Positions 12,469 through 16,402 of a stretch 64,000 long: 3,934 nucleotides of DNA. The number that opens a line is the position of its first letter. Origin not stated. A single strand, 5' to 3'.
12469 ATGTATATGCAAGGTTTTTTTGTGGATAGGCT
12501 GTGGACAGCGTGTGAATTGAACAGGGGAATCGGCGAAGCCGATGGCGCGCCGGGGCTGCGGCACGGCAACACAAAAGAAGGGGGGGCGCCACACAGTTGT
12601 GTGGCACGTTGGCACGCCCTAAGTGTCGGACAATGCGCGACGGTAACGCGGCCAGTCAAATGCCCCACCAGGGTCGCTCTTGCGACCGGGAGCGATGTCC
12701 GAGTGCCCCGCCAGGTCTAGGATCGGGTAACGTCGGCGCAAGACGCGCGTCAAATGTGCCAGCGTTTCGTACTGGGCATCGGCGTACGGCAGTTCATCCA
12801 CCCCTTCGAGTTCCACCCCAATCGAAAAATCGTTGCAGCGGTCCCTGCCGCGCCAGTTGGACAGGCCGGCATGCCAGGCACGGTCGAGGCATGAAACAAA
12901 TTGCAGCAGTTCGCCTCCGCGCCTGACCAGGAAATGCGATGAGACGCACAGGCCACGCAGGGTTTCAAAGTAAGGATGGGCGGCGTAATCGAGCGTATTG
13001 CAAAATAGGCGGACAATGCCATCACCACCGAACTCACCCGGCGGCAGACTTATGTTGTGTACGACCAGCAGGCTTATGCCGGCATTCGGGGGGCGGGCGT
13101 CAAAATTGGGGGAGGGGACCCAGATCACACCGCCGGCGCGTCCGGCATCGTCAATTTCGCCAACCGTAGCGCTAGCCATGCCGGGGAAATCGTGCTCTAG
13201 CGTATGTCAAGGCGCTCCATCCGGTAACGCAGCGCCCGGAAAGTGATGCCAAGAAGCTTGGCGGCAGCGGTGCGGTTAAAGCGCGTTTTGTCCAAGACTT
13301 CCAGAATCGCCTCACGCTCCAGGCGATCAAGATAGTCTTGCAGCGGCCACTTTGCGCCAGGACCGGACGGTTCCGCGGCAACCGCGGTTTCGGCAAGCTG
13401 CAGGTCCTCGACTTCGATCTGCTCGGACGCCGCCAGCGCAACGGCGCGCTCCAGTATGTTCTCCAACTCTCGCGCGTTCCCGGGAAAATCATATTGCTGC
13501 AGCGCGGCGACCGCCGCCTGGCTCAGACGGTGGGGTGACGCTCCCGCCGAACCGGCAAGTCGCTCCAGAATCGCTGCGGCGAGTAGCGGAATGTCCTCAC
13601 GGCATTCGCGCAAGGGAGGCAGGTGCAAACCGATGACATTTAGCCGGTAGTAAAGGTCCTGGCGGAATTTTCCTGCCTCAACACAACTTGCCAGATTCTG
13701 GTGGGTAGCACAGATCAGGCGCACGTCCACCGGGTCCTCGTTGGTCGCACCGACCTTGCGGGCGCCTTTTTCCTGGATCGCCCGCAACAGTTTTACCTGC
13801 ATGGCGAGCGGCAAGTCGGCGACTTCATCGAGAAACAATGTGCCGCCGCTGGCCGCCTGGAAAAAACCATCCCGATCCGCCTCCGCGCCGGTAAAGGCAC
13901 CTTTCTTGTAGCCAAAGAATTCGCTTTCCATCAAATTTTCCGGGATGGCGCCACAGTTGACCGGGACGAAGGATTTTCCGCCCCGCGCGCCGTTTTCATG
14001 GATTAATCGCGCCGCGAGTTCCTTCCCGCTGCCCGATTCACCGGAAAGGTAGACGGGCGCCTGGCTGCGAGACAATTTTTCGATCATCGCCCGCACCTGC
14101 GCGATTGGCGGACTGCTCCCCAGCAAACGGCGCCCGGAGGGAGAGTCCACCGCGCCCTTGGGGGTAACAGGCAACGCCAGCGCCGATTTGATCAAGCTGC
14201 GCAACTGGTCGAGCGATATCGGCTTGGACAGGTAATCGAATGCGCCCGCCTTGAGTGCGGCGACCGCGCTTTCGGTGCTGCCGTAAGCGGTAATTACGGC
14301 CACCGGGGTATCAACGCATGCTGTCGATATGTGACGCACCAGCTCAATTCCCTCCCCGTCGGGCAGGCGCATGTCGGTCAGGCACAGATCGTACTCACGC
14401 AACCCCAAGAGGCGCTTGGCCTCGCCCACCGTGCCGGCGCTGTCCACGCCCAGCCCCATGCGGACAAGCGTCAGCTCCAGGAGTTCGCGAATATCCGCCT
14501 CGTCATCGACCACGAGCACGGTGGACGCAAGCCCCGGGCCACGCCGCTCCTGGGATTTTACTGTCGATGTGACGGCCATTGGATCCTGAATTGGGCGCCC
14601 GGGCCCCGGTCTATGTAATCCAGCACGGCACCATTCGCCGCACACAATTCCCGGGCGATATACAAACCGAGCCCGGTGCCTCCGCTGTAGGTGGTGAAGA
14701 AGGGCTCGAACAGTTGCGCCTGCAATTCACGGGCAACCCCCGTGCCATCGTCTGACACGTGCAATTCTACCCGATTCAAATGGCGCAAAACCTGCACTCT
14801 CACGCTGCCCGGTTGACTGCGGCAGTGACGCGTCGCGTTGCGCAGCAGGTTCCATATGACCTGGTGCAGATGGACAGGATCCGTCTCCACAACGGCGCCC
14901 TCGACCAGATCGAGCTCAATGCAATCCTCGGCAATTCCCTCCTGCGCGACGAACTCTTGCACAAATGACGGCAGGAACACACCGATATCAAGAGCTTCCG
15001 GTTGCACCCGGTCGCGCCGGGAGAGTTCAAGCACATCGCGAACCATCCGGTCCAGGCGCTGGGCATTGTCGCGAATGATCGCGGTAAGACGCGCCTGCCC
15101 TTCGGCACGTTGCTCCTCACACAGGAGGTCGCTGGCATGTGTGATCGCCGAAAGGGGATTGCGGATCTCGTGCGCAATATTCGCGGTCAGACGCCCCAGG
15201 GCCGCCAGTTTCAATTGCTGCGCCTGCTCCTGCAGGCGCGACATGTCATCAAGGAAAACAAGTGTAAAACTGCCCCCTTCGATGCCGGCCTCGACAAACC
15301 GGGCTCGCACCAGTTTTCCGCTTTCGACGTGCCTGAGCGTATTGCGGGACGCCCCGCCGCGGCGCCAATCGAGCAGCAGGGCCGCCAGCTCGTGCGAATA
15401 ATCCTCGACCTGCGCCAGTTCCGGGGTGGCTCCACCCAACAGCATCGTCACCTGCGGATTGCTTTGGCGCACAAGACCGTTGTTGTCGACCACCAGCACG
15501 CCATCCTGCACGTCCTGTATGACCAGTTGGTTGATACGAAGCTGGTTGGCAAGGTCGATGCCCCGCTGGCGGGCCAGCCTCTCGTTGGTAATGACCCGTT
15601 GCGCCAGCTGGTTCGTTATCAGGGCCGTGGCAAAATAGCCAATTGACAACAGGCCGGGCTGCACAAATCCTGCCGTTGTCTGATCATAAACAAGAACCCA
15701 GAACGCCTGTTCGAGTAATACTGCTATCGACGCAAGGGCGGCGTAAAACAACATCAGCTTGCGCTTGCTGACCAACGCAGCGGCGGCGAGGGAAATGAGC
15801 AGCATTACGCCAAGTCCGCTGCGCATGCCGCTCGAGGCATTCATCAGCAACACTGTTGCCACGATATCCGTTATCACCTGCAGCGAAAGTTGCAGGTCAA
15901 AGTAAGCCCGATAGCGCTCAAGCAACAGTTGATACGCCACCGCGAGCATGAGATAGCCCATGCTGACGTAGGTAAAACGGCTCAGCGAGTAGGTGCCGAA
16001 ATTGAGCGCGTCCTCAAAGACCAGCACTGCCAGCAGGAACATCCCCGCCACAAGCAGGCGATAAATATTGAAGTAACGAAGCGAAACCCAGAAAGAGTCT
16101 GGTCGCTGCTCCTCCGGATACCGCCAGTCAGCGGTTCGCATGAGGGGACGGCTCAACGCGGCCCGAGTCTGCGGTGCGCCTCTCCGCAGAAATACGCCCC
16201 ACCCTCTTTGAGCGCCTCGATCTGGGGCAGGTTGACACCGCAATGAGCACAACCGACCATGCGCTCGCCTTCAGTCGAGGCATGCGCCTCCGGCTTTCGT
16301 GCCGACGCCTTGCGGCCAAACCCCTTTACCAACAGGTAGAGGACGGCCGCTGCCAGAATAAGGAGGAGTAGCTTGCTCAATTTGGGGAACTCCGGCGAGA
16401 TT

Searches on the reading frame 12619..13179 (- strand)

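Call 33: search_protein_families(library=pfam, proteins=[window:12619-13179:-], max_evalue=0.001)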
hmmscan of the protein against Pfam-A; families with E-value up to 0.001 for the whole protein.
window:12619-13179:- (186 aa): 1 family
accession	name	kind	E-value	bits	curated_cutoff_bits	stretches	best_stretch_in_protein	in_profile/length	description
PF01510.30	Amidase_2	-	8.6e-28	97.7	26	1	36-171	6-130/131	N-acetylmuramoyl-L-alanine amidase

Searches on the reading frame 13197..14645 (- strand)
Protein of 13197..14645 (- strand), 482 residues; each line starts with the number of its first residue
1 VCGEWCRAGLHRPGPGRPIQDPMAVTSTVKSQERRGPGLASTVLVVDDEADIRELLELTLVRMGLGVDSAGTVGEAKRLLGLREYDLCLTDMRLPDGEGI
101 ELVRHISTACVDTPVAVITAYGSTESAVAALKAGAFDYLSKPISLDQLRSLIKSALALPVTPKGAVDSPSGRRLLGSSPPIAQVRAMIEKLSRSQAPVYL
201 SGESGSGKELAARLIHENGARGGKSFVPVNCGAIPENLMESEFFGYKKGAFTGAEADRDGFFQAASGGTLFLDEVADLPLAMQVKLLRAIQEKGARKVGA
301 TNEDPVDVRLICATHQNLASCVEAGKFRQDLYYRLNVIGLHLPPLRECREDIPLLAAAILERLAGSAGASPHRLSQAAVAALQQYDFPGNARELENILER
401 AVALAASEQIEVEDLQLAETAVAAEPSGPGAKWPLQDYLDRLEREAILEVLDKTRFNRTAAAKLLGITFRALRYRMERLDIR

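Call 33: search_protein_families(library=pfam, proteins=[window:13197-14645:-], max_evalue=0.001)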
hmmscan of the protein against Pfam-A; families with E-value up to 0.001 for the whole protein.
window:13197-14645:- (482 aa): 5 families
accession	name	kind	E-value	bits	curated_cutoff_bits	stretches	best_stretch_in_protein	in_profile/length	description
PF00158.32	Sigma54_activat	-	3.9e-66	222.3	20.2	1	175-340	2-167/168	Sigma-54 interaction domain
PF14532.12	Sigma54_activ_2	-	5.5e-26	91.9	25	1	175-345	1-138/138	Sigma-54 interaction domain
PF00072.30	Response_reg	-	5.5e-26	91.3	30.2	1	43-152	1-110/111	Response regulator receiver domain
PF25601.1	AAA_lid_14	-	2.6e-21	75.7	27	1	346-417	1-72/87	AAA+ ATPase lid domain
PF02954.25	HTH_8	-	8e-13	48.3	22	1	439-478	2-41/42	Bacterial regulatory protein, Fis family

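Call 77: search_protein_families(library=ncbifam, proteins=[window:13197-14579:-], max_evalue=1e-10)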
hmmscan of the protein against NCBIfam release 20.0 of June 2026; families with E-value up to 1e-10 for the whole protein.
window:13197-14579:- (460 aa): 56 families (the best 25 are shown)
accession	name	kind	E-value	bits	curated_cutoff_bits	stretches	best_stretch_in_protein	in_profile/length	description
NF008469.0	PRK11361.1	equivalog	3.8e-114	381.9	714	1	19-457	5-454/461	acetoacetate metabolism transcriptional regulator AtoC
TIGR01818.1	ntrC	equivalog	1.4e-112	376.8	558.6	1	21-404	1-390/463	nitrogen regulation protein NR(I)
NF007689.0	PRK10365.1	equivalog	8.8e-107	357.6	760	1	21-454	8-439/441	sigma-54-dependent response regulator transcription factor ZraR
TIGR02915.1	PEP_resp_reg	equivalog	5.3e-106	355.1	502.6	1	21-459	1-444/445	PEP-CTERM-box response regulator transcription factor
NF011695.0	PRK15115.1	equivalog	4.3e-97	325.7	763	1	19-445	7-424/445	two-component system response regulator GlrR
NF041946.1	LuxO_transreg_Vib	equivalog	9.6e-96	321.4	800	1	24-393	2-376/463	quorum-sensing sigma-54 dependent transcriptional regulator LuxO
NF041552.1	TF_PrdR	equivalog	6.5e-94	315.3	795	1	150-456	267-575/577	sigma-54 dependent transcriptional regulator PrdR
NF051870.1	NAssimRespRegNtrX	equivalog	2.8e-93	313.3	600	1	19-457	2-450/452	nitrogen assimilation response regulator NtrX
TIGR01817.1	nifA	equivalog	1.3e-92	311.3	528.85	1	151-399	197-444/534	nif-specific transcriptional activator NifA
NF008176.1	PRK10923.1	equivalog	5.5e-92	308.8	620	1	20-400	5-390/469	nitrogen regulation protein NR(I)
NF050807.1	TransRegFlbDCaul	equivalog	1.1e-91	308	750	1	42-455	24-436/454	sigma-54-dependent transcriptional regulator FlbD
NF038308.1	RNA_repair_RtcR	equivalog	8e-91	305.5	650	1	155-451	185-505/530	RNA repair transcriptional activator RtcR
NF003451.0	PRK05022.1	equivalog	3.2e-88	296.7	476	1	145-459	185-510/512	nitric oxide reductase transcriptional regulator NorR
NF049963.1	RespRegFlgRCampy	domain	7.2e-86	288.7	750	1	21-457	3-427/429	fla regulon two-component system response regulator FlgR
TIGR02329.1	propionate_PrpR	equivalog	7.7e-84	282.2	499.2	1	151-454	213-524/526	propionate catabolism operon regulatory protein PrpR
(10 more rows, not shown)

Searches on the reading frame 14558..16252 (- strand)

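Call 33: search_protein_families(library=pfam, proteins=[window:14558-16252:-], max_evalue=0.001)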
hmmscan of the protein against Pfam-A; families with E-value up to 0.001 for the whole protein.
window:14558-16252:- (564 aa): 5 families
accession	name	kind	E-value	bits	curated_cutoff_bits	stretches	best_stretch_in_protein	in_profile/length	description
PF25323.1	6TM_PilS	-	1.4e-27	97.1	27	1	55-227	9-189/189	PilS-like transmembrane domain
PF02518.31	HATPase_c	-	5e-21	75.7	26.4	1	458-561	2-109/111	Histidine kinase-, DNA gyrase B-, and HSP90-like ATPase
PF00512.31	HisKA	-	1.1e-16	61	26.9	1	352-414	2-64/66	His Kinase A (phospho-acceptor) domain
PF13581.12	HATPase_c_2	-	0.00025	21.5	27.4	0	430-537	14-109/127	Histidine kinase-like ATPase domain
PF14351.11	DUF4401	-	0.00052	20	30.4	1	69-219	15-156/307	Domain of unknown function (DUF4401)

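Call 77: search_protein_families(library=ncbifam, proteins=[window:14558-16252:-], max_evalue=1e-10)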
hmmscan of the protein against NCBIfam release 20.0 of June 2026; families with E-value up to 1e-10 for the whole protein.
window:14558-16252:- (564 aa): 57 families (the best 25 are shown)
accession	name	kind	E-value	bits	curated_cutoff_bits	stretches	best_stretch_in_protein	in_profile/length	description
NF008468.0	PRK11360.1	equivalog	1.1e-45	156.1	646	1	234-562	263-609/616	two-component system sensor histidine kinase AtoS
NF007688.0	PRK10364.1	equivalog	3.1e-36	125.1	479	1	341-561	229-451/460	two-component system sensor histidine kinase ZraS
NF046044.1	PnpS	equivalog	2.4e-33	115.7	400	1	216-558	32-388/390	two-component system histidine kinase PnpS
TIGR02966.1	phoR_proteo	equivalog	7.6e-27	94.2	334.2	1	242-557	9-331/333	phosphate regulon sensor histidine kinase PhoR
NF040691.1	MtrAB_MtrB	equivalog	3e-26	92.5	450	1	336-562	252-493/507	MtrAB system histidine kinase MtrB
NF058527.1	HistKinChvGCaul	equivalog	3e-26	92.3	740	1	348-547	302-513/535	two-component sensor histidine kinase ChvG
NF010411.0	PRK13837.1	equivalog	2.2e-25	88.8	647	1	343-562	443-676/828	two-component system VirA-like sensor kinase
NF033092.0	HK_WalK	equivalog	7.8e-25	87.5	725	1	244-558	263-591/594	cell wall metabolism sensor histidine kinase WalK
NF007898.0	PRK10604.1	equivalog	1e-24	87.5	478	1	342-563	203-425/433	two-component system sensor histidine kinase RstB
NF008312.0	PRK11100.1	equivalog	1.8e-24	86.4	356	1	357-558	261-471/477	two-component system sensor histidine kinase CreC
NF046020.1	HisKinCckABruc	equivalog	3.7e-24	84.6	1000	1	342-562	469-708/868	cell cycle histidine kinase CckA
TIGR02956.1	TMAO_torS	equivalog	1.2e-21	76.6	676.5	1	355-556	467-677/967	TMAO reductase system sensor histidine kinase/response regulator TorS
NF038297.2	hybrid_HK_HrmK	equivalog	2.2e-21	76.1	725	1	302-561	176-457/607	hybrid histidine kinase/response regulator HrmK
NF007007.0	PRK09470.1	equivalog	2.8e-21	75.9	486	1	351-535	244-432/463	envelope stress sensor histidine kinase CpxA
NF053867.1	SprKinKinDBac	equivalog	3.5e-21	75.2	775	1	339-560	275-496/500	sporulation kinase KinD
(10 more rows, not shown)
